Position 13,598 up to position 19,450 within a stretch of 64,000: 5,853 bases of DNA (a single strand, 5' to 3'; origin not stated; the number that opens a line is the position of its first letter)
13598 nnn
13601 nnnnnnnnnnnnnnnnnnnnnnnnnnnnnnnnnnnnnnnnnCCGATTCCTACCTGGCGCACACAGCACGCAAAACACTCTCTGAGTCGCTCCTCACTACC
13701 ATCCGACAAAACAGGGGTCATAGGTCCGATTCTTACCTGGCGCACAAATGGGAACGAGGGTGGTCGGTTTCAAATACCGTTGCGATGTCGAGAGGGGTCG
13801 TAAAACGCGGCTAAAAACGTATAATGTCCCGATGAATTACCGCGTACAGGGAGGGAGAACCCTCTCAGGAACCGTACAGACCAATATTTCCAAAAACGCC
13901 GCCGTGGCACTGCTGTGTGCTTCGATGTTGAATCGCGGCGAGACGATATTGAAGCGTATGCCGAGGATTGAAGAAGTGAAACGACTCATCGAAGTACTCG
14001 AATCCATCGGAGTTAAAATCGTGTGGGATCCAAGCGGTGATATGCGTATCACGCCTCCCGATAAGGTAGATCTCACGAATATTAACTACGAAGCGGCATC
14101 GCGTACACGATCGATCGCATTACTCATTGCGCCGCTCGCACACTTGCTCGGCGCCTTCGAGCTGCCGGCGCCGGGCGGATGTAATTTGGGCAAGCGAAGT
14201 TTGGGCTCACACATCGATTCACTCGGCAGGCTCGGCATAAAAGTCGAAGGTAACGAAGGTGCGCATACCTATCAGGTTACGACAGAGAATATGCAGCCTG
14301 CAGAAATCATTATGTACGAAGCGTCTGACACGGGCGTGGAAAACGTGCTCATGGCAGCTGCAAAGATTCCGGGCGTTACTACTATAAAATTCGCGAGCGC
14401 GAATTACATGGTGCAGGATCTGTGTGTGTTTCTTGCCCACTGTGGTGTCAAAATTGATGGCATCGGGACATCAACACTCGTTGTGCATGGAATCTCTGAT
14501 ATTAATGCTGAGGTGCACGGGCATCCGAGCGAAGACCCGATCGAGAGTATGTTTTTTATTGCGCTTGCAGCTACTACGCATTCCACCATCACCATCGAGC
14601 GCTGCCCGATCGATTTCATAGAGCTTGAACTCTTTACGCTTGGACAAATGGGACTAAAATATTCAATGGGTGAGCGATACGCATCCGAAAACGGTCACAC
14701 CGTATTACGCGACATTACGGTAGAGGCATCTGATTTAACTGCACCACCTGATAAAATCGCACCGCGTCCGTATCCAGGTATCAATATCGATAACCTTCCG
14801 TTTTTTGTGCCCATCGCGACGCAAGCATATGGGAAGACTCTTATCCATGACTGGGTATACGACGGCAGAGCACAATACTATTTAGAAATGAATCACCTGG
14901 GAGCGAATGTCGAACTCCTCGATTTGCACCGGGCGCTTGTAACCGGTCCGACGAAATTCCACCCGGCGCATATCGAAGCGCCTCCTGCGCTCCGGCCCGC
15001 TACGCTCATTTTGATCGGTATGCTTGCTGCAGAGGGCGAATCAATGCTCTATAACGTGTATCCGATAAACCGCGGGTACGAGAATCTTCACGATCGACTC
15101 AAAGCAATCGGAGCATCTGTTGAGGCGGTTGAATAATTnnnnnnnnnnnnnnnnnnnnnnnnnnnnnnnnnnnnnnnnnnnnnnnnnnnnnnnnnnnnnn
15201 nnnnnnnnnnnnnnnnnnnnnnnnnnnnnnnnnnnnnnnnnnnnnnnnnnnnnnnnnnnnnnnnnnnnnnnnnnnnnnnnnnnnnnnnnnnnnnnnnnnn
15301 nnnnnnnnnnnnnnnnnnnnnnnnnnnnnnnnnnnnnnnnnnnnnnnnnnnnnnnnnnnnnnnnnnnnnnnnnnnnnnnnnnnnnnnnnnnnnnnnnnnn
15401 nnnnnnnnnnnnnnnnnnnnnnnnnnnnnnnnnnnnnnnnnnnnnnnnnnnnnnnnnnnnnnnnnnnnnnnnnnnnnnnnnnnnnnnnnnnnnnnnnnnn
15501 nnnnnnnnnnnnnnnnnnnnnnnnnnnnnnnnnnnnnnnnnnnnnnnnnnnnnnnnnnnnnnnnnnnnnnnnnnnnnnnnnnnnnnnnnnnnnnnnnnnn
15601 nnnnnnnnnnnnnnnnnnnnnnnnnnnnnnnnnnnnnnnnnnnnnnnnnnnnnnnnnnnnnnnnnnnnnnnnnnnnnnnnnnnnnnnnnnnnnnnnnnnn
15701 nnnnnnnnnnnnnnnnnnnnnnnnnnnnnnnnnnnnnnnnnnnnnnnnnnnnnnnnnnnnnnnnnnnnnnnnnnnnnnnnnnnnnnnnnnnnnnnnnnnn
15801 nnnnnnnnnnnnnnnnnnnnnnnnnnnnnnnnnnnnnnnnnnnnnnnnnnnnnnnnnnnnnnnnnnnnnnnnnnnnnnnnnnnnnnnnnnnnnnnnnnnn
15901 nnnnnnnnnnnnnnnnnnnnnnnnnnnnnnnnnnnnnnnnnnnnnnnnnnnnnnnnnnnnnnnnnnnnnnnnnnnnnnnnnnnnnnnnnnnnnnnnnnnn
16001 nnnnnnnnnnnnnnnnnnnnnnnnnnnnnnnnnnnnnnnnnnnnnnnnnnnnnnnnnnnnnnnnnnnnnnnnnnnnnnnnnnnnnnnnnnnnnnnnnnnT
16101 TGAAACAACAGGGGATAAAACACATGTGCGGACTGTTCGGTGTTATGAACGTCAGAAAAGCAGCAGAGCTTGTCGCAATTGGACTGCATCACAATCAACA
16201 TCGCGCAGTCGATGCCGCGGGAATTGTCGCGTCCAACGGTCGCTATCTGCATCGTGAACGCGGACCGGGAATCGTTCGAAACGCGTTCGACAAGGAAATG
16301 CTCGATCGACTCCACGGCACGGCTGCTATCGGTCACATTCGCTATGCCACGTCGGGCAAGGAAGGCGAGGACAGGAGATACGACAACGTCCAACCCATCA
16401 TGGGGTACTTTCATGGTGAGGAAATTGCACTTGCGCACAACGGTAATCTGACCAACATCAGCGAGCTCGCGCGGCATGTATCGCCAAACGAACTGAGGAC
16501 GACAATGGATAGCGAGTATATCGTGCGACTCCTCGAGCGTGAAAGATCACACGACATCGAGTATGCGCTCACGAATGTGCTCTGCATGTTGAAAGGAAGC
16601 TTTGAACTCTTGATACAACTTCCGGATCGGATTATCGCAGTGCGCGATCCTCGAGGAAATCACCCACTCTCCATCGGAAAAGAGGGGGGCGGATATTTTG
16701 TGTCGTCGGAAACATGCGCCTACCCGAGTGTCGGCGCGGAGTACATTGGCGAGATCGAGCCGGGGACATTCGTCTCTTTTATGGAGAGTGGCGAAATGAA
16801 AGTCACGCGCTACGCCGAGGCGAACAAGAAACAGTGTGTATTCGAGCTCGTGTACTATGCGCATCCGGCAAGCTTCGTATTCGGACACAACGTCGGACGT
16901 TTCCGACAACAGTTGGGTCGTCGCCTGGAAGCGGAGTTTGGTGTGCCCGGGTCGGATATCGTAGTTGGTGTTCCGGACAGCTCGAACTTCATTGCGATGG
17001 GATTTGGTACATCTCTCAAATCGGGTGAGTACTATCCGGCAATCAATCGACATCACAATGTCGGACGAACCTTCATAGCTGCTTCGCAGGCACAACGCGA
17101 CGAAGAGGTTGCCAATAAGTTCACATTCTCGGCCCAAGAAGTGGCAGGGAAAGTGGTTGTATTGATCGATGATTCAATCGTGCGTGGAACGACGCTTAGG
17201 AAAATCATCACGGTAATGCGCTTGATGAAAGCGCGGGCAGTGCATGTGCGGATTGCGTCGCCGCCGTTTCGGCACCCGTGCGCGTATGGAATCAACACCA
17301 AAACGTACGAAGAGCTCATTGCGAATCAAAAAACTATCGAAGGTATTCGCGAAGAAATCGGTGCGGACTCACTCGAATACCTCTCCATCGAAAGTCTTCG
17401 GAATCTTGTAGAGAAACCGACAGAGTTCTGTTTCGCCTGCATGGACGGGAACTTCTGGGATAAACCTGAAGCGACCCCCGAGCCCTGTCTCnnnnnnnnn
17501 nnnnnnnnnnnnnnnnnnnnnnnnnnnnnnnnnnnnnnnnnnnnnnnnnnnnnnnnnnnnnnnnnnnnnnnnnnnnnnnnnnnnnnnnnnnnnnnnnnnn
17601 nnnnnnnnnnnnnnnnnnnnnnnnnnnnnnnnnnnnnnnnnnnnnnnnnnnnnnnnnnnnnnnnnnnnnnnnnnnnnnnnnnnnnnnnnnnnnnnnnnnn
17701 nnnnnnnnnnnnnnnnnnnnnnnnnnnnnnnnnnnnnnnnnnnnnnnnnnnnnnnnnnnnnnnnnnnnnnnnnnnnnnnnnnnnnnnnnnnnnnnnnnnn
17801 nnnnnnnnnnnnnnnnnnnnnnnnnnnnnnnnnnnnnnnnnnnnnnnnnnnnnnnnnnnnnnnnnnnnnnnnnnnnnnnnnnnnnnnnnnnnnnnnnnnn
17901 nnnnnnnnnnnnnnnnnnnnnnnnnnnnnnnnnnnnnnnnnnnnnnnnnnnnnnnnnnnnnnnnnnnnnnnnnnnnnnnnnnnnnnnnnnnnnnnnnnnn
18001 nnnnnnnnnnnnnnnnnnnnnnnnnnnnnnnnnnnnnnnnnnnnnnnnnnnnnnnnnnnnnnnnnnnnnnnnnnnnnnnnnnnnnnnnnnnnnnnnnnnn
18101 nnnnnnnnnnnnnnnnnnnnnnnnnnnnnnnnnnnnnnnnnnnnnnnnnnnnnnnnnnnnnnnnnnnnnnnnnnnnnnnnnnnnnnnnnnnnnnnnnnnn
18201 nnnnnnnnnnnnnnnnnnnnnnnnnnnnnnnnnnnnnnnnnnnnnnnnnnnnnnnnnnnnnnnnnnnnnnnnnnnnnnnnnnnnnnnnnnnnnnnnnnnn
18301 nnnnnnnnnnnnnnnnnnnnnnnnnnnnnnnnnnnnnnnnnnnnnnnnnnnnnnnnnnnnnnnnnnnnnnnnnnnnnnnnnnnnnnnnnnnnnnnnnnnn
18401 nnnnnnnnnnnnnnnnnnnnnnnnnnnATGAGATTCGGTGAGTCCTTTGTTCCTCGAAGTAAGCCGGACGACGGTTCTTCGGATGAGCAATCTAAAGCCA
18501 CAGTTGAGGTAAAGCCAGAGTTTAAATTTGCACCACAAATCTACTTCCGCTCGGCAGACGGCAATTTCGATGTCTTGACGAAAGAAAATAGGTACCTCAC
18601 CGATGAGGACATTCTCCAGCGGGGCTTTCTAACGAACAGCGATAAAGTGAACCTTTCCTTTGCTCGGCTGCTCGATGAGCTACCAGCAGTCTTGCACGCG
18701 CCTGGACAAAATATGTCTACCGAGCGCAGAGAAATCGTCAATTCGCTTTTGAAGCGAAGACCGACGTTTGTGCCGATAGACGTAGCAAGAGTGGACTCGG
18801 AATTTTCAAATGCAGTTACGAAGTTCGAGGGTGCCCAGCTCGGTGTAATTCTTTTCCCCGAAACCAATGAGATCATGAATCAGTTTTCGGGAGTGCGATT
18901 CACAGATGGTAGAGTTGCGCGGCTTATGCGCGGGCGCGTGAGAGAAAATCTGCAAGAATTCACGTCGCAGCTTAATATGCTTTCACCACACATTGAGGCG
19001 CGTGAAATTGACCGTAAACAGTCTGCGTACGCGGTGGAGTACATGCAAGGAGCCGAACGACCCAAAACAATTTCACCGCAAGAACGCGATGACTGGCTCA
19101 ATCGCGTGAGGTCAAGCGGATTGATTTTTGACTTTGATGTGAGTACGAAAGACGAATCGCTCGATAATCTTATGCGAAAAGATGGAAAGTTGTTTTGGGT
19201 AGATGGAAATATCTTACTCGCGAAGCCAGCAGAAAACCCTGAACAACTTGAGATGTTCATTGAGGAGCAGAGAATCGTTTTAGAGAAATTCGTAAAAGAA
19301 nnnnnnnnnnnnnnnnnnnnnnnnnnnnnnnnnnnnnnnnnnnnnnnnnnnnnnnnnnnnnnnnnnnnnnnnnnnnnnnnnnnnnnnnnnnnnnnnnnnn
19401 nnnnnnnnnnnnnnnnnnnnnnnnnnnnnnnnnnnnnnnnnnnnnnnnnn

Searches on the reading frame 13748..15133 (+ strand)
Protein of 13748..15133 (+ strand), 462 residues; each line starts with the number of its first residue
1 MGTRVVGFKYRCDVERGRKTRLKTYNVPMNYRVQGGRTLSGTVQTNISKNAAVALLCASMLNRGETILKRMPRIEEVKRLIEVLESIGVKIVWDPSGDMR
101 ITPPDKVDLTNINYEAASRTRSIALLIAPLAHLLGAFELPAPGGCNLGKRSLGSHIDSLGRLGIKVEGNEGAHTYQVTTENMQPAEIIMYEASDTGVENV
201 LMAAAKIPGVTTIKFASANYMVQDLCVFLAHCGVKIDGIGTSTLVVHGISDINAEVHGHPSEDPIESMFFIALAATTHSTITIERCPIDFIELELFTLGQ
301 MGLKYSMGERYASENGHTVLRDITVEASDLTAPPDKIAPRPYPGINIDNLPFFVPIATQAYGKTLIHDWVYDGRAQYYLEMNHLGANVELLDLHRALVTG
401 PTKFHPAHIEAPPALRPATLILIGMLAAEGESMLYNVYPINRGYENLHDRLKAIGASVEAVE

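Call 62: search_protein_families(library=pfam, proteins=[window:13748-15133:+], max_evalue=0.00001)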
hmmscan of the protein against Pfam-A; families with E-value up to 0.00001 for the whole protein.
window:13748-15133:+ (462 aa): 1 family
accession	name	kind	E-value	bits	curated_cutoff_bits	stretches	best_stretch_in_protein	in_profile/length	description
PF00275.25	EPSP_synthase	-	2.1e-38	132.6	22.8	1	33-451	1-417/417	EPSP synthase (3-phosphoshikimate 1-carboxyvinyltransferase)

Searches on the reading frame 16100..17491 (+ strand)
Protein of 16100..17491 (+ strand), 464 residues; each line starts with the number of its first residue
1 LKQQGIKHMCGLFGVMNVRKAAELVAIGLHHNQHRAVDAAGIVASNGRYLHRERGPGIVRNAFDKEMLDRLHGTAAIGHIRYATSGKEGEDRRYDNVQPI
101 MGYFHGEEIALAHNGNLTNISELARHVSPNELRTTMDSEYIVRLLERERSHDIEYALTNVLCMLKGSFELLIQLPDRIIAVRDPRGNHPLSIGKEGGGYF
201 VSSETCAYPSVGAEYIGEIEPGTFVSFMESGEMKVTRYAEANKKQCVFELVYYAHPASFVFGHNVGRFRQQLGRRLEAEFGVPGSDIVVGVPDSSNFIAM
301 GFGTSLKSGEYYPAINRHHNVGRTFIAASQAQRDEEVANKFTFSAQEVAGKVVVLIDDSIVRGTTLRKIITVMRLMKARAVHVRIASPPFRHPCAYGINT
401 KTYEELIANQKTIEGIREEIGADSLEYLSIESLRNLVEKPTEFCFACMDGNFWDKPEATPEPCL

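Call 62: search_protein_families(library=pfam, proteins=[window:16100-17491:+], max_evalue=0.00001)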
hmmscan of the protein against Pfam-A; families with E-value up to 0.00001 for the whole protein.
window:16100-17491:+ (464 aa): 3 families
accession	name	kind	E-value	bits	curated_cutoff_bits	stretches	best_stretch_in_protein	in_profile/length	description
PF13537.11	GATase_7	-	3.9e-11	43.5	25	1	96-205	12-118/123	Glutamine amidotransferase domain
PF13522.11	GATase_6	-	4.3e-11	43.4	27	1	72-204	9-130/130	Glutamine amidotransferase domain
PF13230.11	GATase_4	-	1.4e-06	27.9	23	1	71-129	69-124/272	Glutamine amidotransferases class-II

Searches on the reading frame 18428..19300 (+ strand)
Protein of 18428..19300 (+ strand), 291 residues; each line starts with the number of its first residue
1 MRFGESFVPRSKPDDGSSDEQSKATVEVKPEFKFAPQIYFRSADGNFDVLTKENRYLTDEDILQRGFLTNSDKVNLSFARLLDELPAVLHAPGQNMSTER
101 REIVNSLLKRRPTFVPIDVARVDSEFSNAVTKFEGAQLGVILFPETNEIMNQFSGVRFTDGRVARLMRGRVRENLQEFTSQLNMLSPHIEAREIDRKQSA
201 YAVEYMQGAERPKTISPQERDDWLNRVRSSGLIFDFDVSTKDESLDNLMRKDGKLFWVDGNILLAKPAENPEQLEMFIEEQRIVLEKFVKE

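Call 33: find_homologous_proteins(query=window:18428-19300:+)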
Query window:18428-19300:+ (291 aa): 6 proteins with E <= 0.001 among 1309 candidates.
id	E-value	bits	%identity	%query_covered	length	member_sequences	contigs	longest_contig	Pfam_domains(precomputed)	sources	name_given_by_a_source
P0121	3.7e-187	638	100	100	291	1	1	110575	-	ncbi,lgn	-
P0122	3.4e-126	438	71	100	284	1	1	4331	-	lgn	-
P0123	5.3e-117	408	68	93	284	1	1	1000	-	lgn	-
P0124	2.0e-79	285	50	93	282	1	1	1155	-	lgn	-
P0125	1.5e-78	282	51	90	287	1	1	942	-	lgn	-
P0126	1.1e-72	263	48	93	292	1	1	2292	-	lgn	-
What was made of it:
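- Tried and rejected: Only six homologues exist (call 33).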

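Call 34: find_encoding_contigs(protein=P0122, flank=4000, max_places=3)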
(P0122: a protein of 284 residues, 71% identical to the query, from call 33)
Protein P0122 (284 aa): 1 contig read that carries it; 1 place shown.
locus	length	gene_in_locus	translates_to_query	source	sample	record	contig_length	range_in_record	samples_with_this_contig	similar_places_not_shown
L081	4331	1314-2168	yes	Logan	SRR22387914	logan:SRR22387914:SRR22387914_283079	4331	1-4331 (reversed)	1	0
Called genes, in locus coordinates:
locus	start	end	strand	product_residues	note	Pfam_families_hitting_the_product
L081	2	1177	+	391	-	?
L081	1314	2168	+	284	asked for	-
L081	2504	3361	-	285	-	PF24827:AstE_AspA_cat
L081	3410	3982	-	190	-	-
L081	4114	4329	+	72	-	?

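Call 35: find_encoding_contigs(protein=P0126, flank=4000, max_places=3)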
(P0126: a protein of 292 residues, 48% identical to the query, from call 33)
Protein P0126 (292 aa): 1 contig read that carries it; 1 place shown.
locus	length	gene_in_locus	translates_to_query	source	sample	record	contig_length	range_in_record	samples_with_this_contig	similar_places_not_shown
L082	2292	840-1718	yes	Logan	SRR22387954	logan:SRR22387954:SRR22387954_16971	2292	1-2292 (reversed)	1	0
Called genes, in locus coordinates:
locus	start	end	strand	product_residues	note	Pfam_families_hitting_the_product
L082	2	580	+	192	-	?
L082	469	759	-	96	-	-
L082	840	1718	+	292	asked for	-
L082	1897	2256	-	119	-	-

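Call 62: search_protein_families(library=pfam, proteins=[window:18428-19300:+], max_evalue=0.00001)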
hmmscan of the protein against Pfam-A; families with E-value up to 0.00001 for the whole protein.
window:18428-19300:+ (291 aa): 0 families
